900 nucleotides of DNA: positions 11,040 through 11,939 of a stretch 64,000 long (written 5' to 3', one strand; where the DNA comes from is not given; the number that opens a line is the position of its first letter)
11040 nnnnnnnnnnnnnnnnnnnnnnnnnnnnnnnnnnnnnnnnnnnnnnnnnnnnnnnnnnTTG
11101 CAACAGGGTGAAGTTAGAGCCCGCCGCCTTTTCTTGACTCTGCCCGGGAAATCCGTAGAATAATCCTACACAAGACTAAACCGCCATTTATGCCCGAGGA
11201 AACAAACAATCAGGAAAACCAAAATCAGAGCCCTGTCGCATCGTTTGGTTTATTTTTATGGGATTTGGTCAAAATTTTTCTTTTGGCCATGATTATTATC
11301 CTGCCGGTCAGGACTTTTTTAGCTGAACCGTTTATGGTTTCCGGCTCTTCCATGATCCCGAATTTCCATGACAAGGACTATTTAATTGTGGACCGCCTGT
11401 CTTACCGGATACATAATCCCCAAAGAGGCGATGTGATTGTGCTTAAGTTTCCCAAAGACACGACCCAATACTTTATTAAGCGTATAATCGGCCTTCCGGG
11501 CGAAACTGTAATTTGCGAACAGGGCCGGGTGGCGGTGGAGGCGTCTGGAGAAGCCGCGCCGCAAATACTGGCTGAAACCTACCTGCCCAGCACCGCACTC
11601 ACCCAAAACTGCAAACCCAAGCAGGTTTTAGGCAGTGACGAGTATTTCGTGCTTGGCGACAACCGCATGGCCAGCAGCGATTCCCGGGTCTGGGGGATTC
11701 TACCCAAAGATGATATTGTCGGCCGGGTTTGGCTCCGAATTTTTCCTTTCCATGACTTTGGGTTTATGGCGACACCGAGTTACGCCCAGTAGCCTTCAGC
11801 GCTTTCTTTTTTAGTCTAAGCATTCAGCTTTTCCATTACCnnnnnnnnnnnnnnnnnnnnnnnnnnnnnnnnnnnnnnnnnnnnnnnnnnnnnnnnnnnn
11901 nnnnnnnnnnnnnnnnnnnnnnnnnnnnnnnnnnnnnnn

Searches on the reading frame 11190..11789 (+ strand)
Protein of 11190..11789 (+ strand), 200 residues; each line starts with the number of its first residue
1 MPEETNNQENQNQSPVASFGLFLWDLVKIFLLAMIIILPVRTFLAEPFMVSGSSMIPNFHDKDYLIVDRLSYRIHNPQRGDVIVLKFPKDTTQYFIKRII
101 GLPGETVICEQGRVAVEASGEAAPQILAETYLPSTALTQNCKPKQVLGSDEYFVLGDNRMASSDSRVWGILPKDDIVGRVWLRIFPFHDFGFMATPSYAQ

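Call 81: search_protein_families(library=pfam, proteins=[window:11190-11789:+], max_evalue=0.001)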
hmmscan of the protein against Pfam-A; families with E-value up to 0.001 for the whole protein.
window:11190-11789:+ (200 aa): 2 families
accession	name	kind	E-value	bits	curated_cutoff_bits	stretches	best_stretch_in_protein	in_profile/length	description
PF10502.14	Peptidase_S26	-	3.6e-44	151.1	22.9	1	24-184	2-167/168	Signal peptidase, peptidase S26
PF00717.28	Peptidase_S24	-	1e-05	25.7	23.3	1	49-100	39-83/116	Peptidase S24-like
